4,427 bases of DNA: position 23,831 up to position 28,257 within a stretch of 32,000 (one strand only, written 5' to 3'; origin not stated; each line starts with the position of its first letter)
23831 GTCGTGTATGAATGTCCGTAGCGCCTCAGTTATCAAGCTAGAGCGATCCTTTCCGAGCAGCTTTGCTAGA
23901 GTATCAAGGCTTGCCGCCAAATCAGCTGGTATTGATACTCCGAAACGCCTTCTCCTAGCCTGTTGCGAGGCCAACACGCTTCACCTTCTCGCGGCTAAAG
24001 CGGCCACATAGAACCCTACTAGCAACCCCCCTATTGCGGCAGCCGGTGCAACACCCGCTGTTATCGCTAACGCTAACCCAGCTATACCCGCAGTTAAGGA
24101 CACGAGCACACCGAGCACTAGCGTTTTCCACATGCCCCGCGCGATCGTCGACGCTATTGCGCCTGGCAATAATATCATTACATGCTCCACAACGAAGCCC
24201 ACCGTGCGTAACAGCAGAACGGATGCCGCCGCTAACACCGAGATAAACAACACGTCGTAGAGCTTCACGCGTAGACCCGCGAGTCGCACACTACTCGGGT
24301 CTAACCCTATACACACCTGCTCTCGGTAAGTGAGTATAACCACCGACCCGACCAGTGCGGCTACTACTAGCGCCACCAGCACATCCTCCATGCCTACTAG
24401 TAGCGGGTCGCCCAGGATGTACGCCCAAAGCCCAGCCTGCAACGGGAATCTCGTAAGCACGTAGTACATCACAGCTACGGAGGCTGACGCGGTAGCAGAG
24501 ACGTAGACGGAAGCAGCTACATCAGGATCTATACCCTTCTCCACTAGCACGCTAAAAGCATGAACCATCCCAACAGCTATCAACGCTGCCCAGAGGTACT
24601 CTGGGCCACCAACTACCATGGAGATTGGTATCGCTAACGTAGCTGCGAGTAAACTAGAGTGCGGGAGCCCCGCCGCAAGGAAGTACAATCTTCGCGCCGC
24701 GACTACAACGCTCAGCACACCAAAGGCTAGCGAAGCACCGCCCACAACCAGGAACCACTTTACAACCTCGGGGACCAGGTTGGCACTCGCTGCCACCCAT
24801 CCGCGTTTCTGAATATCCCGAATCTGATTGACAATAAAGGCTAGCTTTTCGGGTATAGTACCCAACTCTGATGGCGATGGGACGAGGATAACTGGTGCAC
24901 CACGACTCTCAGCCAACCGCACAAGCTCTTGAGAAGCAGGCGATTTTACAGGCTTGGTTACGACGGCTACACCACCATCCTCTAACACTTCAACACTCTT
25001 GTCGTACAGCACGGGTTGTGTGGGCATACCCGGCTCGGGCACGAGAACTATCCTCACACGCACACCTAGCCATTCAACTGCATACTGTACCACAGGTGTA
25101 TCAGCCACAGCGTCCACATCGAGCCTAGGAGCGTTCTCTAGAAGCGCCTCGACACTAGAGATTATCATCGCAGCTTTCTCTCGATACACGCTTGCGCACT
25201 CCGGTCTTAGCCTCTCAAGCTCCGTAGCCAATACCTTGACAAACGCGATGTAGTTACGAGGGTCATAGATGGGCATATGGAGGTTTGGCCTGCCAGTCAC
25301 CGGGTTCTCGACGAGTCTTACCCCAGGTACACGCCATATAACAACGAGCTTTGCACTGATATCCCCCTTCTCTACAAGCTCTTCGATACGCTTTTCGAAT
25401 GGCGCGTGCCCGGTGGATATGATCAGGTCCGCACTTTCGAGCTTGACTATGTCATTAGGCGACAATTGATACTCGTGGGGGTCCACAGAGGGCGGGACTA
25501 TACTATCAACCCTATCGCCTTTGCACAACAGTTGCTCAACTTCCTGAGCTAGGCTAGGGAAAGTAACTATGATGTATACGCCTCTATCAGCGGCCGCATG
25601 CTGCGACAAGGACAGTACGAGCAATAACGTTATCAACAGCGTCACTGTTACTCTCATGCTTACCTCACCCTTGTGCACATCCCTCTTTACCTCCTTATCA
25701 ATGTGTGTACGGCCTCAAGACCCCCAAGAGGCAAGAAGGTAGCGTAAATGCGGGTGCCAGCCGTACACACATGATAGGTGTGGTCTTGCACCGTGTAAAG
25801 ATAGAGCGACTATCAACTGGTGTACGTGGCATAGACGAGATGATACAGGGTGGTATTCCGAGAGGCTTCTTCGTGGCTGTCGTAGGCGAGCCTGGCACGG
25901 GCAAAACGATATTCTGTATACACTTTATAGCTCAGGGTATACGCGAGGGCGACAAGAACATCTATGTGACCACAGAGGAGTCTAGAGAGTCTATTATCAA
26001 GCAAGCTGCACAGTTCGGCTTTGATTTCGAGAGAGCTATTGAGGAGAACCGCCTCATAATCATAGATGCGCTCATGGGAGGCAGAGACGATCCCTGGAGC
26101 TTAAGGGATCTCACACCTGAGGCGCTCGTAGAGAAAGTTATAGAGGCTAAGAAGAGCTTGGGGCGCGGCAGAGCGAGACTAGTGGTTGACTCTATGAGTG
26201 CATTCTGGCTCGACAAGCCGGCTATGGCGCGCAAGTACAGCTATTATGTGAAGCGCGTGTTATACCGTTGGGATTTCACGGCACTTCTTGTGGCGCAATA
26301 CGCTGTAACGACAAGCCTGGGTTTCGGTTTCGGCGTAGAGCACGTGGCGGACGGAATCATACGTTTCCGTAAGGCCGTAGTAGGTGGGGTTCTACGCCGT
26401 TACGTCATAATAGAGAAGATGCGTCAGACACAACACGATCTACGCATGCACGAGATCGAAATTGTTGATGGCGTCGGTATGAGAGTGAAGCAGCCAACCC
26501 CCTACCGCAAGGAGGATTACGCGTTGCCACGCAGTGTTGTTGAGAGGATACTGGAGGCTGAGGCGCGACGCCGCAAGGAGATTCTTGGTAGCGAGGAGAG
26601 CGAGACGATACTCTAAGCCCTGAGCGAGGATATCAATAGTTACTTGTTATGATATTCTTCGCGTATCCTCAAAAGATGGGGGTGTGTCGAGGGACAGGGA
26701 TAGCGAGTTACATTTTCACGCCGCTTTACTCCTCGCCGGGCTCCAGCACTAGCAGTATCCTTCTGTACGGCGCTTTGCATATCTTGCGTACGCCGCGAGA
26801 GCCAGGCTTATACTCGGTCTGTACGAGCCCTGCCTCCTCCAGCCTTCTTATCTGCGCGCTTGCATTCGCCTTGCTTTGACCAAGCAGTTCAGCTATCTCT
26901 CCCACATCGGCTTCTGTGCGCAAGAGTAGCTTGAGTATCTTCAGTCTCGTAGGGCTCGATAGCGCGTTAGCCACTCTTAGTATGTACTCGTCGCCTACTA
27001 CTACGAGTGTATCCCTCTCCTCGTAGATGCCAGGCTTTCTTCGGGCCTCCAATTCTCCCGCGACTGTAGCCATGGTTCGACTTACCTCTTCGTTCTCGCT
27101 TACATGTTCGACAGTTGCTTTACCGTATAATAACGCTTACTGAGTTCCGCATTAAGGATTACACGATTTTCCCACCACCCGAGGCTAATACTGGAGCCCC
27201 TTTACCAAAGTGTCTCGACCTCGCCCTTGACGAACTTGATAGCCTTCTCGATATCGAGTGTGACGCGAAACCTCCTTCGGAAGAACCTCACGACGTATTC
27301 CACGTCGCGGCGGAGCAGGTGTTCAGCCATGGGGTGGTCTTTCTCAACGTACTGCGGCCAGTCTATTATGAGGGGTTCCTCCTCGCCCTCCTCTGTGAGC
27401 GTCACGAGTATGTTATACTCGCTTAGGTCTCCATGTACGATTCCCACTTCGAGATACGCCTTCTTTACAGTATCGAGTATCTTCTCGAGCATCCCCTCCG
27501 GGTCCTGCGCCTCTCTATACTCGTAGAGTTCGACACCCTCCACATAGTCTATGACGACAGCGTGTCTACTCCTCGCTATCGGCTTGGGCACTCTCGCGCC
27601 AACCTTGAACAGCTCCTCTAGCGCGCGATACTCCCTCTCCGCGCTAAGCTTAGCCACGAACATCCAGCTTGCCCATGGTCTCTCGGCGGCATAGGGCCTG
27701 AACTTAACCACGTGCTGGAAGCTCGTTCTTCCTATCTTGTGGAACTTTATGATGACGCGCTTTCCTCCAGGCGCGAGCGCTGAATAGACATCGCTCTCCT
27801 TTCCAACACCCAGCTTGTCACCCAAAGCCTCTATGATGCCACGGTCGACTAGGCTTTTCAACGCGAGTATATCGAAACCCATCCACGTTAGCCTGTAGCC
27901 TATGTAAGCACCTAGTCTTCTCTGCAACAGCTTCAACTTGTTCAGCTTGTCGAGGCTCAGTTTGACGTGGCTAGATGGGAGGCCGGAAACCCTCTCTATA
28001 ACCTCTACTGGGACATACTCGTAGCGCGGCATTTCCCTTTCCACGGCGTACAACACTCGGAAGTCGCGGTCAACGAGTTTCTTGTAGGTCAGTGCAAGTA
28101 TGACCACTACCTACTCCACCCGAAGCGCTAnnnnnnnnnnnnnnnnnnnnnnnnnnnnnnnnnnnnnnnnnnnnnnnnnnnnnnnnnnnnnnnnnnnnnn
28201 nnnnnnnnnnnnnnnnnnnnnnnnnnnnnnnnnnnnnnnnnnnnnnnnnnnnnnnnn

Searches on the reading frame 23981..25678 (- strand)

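Call 47: search_protein_families(library=pfam, proteins=[window:23981-25678:-], max_evalue=0.001)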
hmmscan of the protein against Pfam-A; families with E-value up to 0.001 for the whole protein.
window:23981-25678:- (565 aa): 2 families
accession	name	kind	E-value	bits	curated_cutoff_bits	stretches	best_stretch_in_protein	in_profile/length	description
PF00950.22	ABC-3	-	1.9e-22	80.4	20.1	1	312-562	12-256/258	ABC 3 transport family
PF01297.22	ZnuA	-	6.2e-21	75.5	29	1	36-252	1-225/263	Zinc-uptake complex component A periplasmic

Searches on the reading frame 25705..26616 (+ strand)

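Call 47: search_protein_families(library=pfam, proteins=[window:25705-26616:+], max_evalue=0.001)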
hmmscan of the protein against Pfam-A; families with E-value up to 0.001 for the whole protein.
window:25705-26616:+ (303 aa): 6 families
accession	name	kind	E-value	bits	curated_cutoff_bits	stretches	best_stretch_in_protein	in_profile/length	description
PF06745.19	ATPase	-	3.6e-56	190.6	26.6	1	37-263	2-228/231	KaiC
PF00154.27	RecA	-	2.1e-06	27.8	27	1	30-109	27-105/262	recA bacterial DNA recombination protein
PF13481.12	AAA_25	-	1e-05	25.7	27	1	35-139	14-126/195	AAA domain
PF08423.17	Rad51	-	0.00015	21.6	22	1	30-113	2-93/244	Rad51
PF13401.12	AAA_22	-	0.00035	21.3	27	1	56-164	7-93/130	AAA domain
PF14417.12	MEDS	-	0.00079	19.7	29.8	0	72-149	18-95/161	MEDS: MEthanogen/methylotroph, DcmR Sensory domain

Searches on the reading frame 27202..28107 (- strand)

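Call 47: search_protein_families(library=pfam, proteins=[window:27202-28107:-], max_evalue=0.001)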
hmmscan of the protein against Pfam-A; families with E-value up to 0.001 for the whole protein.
window:27202-28107:- (301 aa): 7 families
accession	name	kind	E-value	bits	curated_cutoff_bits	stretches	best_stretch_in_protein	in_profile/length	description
PF01163.29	RIO1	-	2e-51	174.7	22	1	106-288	1-186/187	RIO domain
PF09202.17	Rio2_N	-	4.9e-23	81.7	27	1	9-89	2-82/82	Rio2, N-terminal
PF01636.29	APH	-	5.9e-06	26.6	23.2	0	218-250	165-194/239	Phosphotransferase enzyme family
PF06293.20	Kdo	-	8e-05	22.6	21.3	0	152-256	54-172/207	Lipopolysaccharide kinase (Kdo/WaaP) family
PF19974.5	TCAD9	-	0.00011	22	40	1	194-252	271-323/429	Ternary complex associated domain 9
PF17667.7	Pkinase_fungal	-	0.00022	20.5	24.1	1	189-252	274-338/387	Fungal protein kinase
PF03109.22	ABC1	-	0.00023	20.8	22.9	1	171-273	130-226/244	ABC1 atypical kinase-like domain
